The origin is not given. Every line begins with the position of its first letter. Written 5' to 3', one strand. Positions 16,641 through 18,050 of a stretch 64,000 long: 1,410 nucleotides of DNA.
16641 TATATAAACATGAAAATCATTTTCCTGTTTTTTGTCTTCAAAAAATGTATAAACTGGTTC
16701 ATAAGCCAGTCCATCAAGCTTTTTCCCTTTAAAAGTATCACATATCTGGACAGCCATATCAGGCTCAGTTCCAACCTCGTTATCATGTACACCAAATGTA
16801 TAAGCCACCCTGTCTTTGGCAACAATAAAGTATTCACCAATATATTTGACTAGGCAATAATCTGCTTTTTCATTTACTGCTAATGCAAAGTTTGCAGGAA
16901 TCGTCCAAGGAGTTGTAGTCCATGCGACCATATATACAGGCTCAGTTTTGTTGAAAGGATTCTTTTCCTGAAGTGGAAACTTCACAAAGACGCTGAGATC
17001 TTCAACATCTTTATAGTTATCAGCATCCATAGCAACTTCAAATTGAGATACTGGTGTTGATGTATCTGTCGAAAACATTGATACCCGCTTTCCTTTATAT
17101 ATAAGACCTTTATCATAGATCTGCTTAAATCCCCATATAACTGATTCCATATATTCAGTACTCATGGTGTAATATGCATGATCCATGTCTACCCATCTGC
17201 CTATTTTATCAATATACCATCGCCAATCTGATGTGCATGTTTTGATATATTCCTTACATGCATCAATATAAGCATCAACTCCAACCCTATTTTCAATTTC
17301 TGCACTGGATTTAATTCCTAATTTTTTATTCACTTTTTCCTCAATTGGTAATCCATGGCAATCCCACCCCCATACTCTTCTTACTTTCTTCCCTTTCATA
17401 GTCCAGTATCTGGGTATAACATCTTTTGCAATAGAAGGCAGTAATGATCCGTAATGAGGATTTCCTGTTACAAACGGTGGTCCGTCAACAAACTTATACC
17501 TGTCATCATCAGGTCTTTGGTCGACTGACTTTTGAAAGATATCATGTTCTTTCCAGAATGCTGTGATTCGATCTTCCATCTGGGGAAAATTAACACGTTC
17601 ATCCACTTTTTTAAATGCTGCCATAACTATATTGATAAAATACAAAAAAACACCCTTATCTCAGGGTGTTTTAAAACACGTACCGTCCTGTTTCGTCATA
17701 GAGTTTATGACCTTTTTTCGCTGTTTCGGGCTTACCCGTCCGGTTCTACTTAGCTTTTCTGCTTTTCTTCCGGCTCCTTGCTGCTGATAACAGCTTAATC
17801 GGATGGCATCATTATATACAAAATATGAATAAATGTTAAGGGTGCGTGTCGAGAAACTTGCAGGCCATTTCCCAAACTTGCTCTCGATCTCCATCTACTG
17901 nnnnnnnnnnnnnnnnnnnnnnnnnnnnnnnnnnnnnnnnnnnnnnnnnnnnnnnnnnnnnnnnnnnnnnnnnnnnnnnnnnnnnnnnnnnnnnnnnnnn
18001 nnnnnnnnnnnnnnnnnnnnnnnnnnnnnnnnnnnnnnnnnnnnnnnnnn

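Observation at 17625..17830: ileS leader is a candidate transcriptional T-box with AUC in a terminal loop and an imperfect bulge match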

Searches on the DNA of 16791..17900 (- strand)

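Call 4: search_rna_families(source=window, start=17560, end=17900, threshold=evalue, max_evalue=10, show_alignments=5)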
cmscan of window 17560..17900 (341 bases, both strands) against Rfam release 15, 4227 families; matches with E-value up to 10: 7.
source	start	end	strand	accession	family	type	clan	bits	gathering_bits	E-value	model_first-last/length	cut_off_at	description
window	17634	17675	+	RF01376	CRISPR-DR63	Gene; CRISPR;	CL00015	25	37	0.085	1-37/37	no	CRISPR RNA direct repeat element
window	17642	17696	-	RF02435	SpF41_sRNA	Gene; sRNA;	-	20.2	52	0.77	1-105/105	no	Streptococcus sRNA SpF41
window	17597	17709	+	RF02579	tsr26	Gene; sRNA;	-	17.2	141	4.6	1-122/122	no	S. aureus tsr26 small RNA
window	17639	17678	+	RF02416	TCV_H4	Cis-reg;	-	15.2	50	5.7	1-51/51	no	Turnip crinkle virus 3'UTR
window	17619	17719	+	RF01770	rimP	Cis-reg; leader;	-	14.5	47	8.6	1-102/102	no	Gammaprotebacteria rimP leader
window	17697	17738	-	RF03084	DUF2815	Gene; sRNA;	-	13.8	41.2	9.4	1-62/62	no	DUF2815 RNA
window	17594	17670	+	RF01953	SOX2OT_exon3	Gene; lncRNA;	-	8.3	70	2.1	208-276/276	no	SOX2 overlapping transcript exon 3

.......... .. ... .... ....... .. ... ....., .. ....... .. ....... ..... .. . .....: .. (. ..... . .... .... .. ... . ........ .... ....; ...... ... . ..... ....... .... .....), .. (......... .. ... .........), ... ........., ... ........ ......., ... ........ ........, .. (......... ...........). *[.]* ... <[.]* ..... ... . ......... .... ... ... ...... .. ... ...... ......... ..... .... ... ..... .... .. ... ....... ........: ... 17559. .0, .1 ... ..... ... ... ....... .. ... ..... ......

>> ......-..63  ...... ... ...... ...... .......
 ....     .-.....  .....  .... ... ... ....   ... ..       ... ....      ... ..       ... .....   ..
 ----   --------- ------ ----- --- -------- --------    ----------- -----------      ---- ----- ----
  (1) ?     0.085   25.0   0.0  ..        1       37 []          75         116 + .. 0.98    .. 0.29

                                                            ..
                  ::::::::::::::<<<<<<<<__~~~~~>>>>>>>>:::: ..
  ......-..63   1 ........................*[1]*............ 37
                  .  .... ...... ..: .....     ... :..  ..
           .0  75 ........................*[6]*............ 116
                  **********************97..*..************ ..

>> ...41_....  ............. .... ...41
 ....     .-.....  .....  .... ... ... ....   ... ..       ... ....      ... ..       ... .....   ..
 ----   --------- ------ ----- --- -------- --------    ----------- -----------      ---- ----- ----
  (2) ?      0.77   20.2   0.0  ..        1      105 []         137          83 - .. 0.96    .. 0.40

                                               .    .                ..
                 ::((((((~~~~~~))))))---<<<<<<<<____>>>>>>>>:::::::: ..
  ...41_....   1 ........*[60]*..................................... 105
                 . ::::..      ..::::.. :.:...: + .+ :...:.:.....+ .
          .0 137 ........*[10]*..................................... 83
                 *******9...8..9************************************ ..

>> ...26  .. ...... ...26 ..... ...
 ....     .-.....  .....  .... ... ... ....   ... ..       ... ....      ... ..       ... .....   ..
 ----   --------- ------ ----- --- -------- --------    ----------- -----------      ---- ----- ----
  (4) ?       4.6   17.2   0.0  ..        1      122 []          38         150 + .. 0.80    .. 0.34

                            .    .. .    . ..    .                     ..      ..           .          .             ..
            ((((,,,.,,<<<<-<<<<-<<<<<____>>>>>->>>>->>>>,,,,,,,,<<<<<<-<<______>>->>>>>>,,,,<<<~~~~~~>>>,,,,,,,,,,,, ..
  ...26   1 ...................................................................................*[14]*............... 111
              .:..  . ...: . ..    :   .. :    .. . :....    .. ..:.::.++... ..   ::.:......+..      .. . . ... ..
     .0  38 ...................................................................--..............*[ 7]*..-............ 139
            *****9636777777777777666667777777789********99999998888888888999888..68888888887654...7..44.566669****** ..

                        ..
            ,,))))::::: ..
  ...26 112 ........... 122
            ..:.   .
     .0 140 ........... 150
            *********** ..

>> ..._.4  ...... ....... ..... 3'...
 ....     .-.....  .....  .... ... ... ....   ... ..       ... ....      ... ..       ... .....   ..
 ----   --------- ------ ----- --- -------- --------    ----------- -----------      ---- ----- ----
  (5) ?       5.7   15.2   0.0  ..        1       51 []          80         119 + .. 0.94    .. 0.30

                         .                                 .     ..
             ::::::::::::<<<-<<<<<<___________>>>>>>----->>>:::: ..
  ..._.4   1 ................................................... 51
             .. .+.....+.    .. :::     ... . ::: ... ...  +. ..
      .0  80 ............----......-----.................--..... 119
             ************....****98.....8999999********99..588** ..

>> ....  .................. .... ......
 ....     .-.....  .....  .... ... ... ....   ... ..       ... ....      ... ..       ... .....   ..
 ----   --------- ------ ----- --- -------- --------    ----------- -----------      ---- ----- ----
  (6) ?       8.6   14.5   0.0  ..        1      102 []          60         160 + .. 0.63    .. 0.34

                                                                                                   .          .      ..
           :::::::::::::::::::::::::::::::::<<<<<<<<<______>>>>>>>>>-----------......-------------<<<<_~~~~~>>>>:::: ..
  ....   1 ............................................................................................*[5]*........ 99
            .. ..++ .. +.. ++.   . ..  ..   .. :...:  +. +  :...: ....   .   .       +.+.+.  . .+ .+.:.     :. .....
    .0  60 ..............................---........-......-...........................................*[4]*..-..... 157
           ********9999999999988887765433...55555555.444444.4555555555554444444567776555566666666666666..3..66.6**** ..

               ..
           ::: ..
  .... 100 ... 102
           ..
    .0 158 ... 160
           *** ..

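Call 12: search_rna_families(sources=[L001, L002, L003, L004, L005, L006, L007, L009, L010, L011, L056, L059, L014, L016, L008, L013, L015, L021, L023, L050], threshold=gathering, show_alignments=4)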
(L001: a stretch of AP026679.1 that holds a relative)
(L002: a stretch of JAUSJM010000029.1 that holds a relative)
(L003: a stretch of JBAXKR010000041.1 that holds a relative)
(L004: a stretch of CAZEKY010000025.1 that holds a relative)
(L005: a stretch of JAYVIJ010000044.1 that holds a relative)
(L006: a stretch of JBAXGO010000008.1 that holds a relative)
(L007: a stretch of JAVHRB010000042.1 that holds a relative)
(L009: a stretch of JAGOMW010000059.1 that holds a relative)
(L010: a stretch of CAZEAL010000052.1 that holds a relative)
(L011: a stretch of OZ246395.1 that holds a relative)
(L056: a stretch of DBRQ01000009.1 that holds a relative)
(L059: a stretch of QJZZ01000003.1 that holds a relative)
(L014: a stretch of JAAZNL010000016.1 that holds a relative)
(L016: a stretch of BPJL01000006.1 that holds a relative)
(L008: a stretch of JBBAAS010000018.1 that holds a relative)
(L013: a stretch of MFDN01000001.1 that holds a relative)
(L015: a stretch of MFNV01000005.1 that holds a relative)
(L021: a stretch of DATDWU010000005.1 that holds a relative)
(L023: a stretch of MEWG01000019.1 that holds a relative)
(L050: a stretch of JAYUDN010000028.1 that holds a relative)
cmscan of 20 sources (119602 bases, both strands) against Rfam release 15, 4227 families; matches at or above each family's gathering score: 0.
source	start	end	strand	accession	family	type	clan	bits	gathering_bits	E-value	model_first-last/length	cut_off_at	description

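Call 19: search_rna_families(sources=[L011, L056, L059, L003, L006, L074, L076], threshold=evalue, max_evalue=1, show_alignments=4)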
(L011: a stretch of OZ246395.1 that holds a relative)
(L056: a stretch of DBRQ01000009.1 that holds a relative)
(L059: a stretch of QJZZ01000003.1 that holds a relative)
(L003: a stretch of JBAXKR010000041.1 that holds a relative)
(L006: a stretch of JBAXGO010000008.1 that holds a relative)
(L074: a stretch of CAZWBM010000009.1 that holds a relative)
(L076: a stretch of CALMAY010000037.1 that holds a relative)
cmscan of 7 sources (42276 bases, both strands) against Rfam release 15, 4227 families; matches with E-value up to 1: 1.
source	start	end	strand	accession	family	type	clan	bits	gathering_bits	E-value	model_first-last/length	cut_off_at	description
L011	2774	2932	+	RF00230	T-box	Cis-reg; leader;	-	30.8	93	0.0033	1-219/219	no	T-box leader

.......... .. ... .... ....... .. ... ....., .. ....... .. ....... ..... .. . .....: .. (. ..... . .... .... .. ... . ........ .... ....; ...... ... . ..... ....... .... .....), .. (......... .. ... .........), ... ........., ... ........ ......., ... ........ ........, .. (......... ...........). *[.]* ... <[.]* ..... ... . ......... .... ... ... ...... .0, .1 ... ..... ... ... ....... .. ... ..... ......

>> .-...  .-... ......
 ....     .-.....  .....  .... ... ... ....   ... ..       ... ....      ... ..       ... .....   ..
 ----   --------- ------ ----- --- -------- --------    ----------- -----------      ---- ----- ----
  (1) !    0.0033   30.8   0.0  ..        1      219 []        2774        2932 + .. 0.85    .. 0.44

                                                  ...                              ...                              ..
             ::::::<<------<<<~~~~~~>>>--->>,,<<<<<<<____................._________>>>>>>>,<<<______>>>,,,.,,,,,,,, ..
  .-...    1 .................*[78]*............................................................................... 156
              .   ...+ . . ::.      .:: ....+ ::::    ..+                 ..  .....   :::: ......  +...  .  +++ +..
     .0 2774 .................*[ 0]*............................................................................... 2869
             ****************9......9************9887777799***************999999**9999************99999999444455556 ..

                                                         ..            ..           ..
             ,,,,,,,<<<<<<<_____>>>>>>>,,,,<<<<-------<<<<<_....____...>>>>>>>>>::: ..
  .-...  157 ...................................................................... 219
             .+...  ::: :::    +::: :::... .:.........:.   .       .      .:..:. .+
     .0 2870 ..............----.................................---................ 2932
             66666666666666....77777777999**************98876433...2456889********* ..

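Call 53: build_rna_model(alignment_id=A3, structure=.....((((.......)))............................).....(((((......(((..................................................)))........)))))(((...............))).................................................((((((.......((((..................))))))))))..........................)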
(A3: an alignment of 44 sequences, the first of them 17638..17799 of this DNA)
Model R1 built from alignment A3 (44 sequences, 274 columns); structure: as given.
model positions 164; base pairs 25; branch points 3; effective number of sequences 5.1; information 0.59 bits per position. Calibrated on 0.2 Mb of random sequence (short: E-values are rough).
structure used (alignment columns):
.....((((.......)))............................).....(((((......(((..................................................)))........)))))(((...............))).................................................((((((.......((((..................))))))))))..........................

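Call 54: search_with_rna_model(model_id=R1, sources=[window, L001, L002, L003, L004, L005, L006, L007, L008, L009, L010, L011, L012, L013, L014, L015, L016, L017, L018, L019, L020, L021, L022, L023, L024, L025, L026, L027, L028, L029, L030, L031, L032, L033, L034, L035, L036, L037, L038, L039, L040, L041, L042, L043, L044, L045, L046, L047, L048, L049, L050, L051, L052, L053, L054, L055, L056, L057, L058, L059, L060, L061, L062, L063, L064, L065, L066, L067, L068, L069, L070, L071, L072, L073, L074, L075, L076, L077, L078, L079, L080], max_evalue=1, show_alignments=0)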
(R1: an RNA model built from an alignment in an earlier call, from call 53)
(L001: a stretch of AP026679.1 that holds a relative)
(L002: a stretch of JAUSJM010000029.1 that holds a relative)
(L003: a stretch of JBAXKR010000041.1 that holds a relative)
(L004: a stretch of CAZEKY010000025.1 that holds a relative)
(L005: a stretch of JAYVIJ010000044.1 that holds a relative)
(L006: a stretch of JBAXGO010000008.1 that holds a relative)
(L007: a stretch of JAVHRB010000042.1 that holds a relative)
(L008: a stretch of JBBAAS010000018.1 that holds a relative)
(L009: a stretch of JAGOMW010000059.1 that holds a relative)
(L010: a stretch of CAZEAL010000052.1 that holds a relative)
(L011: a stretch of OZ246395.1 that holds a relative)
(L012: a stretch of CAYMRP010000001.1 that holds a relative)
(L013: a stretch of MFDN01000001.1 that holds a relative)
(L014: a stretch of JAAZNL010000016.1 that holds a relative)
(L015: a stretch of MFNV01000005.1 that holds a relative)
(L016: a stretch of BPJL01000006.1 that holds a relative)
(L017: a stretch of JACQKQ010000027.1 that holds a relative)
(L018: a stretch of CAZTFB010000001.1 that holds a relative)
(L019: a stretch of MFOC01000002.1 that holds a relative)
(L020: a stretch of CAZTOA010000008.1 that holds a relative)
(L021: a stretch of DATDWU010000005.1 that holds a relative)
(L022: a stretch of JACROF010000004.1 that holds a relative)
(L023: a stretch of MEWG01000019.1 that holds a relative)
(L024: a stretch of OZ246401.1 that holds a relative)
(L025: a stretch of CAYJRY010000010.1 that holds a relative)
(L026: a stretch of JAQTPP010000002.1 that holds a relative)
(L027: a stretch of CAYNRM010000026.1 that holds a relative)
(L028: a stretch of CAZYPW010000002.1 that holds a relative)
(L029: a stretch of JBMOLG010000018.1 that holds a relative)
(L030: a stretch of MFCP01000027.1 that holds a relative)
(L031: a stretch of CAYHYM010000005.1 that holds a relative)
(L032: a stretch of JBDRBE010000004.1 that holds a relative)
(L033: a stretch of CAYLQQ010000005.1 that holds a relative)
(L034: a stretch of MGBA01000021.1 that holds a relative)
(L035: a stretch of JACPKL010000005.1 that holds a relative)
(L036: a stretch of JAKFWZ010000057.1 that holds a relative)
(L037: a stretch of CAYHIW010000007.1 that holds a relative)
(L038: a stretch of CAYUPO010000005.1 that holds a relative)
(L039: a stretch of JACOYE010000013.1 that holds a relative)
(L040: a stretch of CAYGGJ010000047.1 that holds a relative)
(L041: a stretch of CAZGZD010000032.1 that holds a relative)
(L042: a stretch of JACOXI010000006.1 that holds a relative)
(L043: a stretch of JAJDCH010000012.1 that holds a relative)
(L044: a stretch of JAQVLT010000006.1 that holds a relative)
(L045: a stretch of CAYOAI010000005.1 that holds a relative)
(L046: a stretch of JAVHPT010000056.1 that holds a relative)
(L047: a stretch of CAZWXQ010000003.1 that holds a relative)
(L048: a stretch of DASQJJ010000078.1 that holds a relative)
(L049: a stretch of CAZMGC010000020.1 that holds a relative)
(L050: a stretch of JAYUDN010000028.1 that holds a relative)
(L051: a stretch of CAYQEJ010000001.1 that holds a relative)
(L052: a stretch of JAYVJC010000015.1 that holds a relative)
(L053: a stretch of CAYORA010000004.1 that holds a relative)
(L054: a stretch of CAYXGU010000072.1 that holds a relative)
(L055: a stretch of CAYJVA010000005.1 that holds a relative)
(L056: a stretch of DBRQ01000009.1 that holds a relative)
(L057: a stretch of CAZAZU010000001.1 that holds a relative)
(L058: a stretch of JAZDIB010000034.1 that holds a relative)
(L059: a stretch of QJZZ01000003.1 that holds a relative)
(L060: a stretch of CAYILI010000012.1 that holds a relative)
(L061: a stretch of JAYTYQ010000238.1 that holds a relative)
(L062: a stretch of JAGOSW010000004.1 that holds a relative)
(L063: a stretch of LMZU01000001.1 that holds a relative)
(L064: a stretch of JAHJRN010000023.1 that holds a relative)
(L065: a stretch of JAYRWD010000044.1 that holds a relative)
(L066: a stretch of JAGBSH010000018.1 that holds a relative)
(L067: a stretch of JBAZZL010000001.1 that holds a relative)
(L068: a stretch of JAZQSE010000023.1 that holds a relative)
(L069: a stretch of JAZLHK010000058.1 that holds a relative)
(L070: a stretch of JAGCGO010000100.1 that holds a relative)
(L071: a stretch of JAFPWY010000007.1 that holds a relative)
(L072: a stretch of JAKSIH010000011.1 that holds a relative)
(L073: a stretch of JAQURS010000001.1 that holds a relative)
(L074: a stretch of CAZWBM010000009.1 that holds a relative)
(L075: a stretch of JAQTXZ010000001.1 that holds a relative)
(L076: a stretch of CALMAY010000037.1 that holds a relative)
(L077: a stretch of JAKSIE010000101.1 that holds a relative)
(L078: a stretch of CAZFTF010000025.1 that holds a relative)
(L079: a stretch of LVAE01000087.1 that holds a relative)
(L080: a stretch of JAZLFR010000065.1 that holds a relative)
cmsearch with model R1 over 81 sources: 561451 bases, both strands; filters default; matches with E-value up to 1: 15.
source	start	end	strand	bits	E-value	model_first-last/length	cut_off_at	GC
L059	2744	2915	+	131.1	5.5e-27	1-164/164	no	0.48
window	17641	17799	-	117.1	7.6e-24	1-164/164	no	0.43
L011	2775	2951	+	113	6.4e-23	1-164/164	no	0.41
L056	2762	2940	+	99.6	6.4e-20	1-164/164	no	0.4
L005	1859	2057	+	96.6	3e-19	1-164/164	no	0.47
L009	1886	2045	+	95.2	6.5e-19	1-164/164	no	0.43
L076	2765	2984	+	74.1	3.4e-14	1-164/164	no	0.5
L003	690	863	+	73.4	4.9e-14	1-164/164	no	0.36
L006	1959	2150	+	71.8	1.1e-13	1-164/164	no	0.38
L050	1034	1172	+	70.5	2.2e-13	1-164/164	no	0.44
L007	848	1001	+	66.7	1.6e-12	1-164/164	no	0.58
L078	1742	1890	+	62.6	1.3e-11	1-164/164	no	0.5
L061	93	360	+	58.8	9.3e-11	1-164/164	no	0.43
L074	2754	2881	+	44.4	1.6e-07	1-164/164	no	0.41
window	22062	22198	+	38.2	3.8e-06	1-164/164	no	0.42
